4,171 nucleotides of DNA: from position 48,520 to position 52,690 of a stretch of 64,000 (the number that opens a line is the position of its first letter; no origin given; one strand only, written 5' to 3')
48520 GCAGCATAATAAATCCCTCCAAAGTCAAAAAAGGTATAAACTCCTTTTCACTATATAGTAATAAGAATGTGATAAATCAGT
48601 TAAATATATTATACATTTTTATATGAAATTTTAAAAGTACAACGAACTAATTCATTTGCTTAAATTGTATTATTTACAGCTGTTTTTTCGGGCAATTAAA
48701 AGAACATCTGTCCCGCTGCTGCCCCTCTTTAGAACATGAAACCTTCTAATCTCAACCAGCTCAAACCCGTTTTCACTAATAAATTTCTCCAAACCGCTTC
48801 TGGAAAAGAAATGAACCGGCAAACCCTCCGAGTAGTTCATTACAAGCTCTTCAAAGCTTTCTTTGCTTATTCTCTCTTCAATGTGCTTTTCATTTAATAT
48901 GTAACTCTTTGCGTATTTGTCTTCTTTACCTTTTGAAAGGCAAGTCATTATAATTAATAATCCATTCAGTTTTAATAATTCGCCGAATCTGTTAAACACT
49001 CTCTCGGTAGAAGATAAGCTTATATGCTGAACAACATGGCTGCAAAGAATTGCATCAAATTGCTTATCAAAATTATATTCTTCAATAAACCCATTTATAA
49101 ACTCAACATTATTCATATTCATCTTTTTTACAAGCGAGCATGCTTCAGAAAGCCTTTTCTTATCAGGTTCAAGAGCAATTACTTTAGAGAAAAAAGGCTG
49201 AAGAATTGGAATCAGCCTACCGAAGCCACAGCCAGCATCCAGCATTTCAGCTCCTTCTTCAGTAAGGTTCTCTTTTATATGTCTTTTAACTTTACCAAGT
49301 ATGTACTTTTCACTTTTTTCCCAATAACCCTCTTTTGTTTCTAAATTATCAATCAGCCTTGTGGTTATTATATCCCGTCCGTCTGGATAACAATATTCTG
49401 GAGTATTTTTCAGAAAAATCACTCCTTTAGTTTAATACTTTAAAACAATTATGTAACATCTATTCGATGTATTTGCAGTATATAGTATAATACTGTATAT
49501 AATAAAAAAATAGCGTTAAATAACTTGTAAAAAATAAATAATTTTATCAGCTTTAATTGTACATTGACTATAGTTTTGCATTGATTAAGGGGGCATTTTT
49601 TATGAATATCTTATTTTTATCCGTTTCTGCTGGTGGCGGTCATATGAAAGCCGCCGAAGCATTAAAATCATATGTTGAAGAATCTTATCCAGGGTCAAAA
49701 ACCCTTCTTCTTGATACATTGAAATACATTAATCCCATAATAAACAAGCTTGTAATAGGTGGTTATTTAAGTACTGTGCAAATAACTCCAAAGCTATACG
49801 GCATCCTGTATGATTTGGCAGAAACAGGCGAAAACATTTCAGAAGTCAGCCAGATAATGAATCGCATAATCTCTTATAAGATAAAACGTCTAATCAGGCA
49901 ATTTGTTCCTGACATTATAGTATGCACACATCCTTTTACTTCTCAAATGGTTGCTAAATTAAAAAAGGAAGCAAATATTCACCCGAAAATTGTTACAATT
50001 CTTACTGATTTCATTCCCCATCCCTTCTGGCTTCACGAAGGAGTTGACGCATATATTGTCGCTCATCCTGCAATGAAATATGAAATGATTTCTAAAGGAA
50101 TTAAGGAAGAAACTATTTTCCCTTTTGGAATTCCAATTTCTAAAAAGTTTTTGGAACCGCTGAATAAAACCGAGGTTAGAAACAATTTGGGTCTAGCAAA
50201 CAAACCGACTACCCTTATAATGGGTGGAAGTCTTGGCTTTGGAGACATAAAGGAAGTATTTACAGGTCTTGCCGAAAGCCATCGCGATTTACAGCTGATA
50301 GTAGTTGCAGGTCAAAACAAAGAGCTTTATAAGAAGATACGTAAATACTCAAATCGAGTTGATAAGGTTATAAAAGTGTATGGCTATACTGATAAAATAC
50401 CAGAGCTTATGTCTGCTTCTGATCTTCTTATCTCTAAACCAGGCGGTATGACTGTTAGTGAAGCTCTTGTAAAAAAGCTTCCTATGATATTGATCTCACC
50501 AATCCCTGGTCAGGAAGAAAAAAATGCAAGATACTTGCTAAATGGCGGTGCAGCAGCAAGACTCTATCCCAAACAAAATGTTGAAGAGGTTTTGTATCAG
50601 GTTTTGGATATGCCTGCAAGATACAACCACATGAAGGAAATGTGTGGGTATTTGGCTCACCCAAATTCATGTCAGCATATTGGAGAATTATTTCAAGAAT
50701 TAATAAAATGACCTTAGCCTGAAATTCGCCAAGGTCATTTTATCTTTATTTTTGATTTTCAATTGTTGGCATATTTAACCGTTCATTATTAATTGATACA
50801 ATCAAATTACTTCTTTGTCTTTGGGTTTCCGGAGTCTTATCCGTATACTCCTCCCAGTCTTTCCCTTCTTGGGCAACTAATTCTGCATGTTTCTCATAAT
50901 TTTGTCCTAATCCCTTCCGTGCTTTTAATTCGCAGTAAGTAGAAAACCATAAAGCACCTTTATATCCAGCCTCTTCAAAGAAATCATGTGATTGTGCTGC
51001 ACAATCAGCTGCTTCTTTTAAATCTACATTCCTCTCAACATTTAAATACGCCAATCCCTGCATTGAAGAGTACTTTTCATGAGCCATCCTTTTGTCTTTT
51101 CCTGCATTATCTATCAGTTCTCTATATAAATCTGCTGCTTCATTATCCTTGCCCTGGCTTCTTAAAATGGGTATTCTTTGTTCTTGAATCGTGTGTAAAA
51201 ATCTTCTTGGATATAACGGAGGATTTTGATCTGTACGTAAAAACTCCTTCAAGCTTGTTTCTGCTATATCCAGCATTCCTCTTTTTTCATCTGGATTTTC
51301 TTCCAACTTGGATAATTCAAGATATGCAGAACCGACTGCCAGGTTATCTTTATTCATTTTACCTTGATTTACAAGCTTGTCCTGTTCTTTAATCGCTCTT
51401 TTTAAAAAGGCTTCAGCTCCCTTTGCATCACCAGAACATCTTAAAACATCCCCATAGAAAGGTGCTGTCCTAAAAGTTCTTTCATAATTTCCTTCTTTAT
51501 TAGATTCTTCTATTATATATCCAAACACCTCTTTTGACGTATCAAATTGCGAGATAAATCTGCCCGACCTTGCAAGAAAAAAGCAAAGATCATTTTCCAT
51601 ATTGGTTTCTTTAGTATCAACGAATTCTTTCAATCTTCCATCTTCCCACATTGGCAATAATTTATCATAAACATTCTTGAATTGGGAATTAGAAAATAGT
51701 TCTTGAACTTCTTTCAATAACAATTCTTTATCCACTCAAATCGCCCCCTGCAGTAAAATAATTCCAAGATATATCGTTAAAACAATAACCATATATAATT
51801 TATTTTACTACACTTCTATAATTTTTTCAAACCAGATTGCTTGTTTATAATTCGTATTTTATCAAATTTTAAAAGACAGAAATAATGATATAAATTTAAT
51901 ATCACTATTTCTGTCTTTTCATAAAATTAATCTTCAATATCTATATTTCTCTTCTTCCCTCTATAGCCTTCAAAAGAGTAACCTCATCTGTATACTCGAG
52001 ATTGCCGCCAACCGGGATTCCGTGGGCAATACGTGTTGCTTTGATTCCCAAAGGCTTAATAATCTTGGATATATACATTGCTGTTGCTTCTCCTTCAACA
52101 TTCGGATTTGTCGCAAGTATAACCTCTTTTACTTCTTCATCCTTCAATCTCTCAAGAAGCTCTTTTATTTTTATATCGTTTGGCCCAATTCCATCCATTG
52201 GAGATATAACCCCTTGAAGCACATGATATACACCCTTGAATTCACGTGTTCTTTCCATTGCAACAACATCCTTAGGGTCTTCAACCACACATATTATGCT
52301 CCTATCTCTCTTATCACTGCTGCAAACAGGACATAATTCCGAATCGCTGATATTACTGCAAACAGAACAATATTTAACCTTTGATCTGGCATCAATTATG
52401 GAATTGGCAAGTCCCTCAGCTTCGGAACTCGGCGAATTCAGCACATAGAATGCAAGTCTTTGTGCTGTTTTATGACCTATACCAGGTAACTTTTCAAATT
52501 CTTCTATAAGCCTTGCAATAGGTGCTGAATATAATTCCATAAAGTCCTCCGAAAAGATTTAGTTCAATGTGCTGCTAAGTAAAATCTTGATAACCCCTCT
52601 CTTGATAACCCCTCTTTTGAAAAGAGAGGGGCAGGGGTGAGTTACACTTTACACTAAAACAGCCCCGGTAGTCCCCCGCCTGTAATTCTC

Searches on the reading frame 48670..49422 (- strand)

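Call 9: search_protein_families(library=pfam, proteins=[window:48670-49422:-], max_evalue=0.0001)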
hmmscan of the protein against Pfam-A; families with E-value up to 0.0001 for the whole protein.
window:48670-49422:- (250 aa): 8 families
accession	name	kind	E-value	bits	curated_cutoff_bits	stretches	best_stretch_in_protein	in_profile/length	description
PF13489.12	Methyltransf_23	-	7.1e-15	55.6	27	1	35-224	3-163/164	Methyltransferase domain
PF13649.12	Methyltransf_25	-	2e-13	51.3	27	1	61-154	2-97/97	Methyltransferase domain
PF08241.18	Methyltransf_11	-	8.8e-13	49.2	21.2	1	61-158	1-95/95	Methyltransferase domain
PF13847.12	Methyltransf_31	-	4.3e-11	43.1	27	1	56-162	3-113/145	Methyltransferase domain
PF08242.18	Methyltransf_12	-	2.9e-10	41.2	30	1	61-156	1-98/98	Methyltransferase domain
PF02353.26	CMAS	-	2.1e-08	34.3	27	1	44-173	50-179/273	Mycolic acid cyclopropane synthetase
PF05891.18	Methyltransf_PK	-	2.9e-06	27.4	27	1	43-206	43-210/218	AdoMet dependent proline di-methyltransferase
PF02527.21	GidB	-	2.8e-05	24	27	1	60-180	52-168/184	rRNA small subunit methyltransferase G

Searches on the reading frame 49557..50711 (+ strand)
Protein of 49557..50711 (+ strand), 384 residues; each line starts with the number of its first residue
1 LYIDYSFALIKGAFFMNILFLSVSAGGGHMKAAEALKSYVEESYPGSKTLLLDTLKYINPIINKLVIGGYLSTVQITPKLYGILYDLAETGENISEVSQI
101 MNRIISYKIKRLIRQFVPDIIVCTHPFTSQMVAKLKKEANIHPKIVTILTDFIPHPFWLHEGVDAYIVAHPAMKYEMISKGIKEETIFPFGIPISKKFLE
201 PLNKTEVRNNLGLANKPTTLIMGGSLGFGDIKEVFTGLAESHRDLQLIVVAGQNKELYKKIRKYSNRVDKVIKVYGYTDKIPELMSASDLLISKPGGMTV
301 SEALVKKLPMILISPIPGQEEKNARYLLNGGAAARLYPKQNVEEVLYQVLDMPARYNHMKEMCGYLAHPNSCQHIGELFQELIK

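Call 9: search_protein_families(library=pfam, proteins=[window:49557-50711:+], max_evalue=0.0001)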
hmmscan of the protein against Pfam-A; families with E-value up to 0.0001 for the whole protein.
window:49557-50711:+ (384 aa): 3 families
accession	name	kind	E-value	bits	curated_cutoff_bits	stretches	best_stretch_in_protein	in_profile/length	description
PF06925.17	MGDG_synth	-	2.7e-40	138.6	25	1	29-194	1-169/169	Monogalactosyldiacylglycerol (MGDG) synthase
PF04101.22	Glyco_tran_28_C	-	3.8e-16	60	22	1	219-354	2-145/166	Glycosyltransferase family 28 C-terminal domain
PF00534.26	Glycos_transf_1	-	9.2e-08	32.2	26.4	1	229-327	31-135/172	Glycosyl transferases group 1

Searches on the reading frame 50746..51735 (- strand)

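Call 9: search_protein_families(library=pfam, proteins=[window:50746-51735:-], max_evalue=0.0001)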
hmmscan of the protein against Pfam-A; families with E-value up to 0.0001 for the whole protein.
window:50746-51735:- (329 aa): 0 families

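Call 61: search_protein_families(library=pfam, proteins=[window:50746-51735:-], max_evalue=0.001)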
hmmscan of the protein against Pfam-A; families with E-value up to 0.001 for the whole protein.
window:50746-51735:- (329 aa): 1 family
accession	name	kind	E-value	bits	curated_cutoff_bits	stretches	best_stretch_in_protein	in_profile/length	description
PF13428.12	TPR_14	-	0.00049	21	23.5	0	187-218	7-38/44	Tetratricopeptide repeat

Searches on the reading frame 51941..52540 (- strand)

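Call 9: search_protein_families(library=pfam, proteins=[window:51941-52540:-], max_evalue=0.0001)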
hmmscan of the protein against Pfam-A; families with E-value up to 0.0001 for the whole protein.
window:51941-52540:- (199 aa): 5 families
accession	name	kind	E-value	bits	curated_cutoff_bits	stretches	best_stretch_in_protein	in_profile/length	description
PF13662.12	Toprim_4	-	4.8e-28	97.7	25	1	82-172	2-85/85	Toprim domain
PF21176.3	RecR_HhH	-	6.4e-17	61.5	27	1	8-51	1-44/45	RecR, helix-hairpin-helix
PF01751.28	Toprim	-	5.9e-15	55.6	23.1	1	83-164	2-83/96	Toprim domain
PF21175.2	RecR_C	-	1.7e-12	46.9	22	1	174-197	1-24/24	RecR, C-terminal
PF02132.21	RecR_ZnF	-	2e-08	34.2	22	1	55-75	1-21/21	RecR, Cys4-zinc finger domain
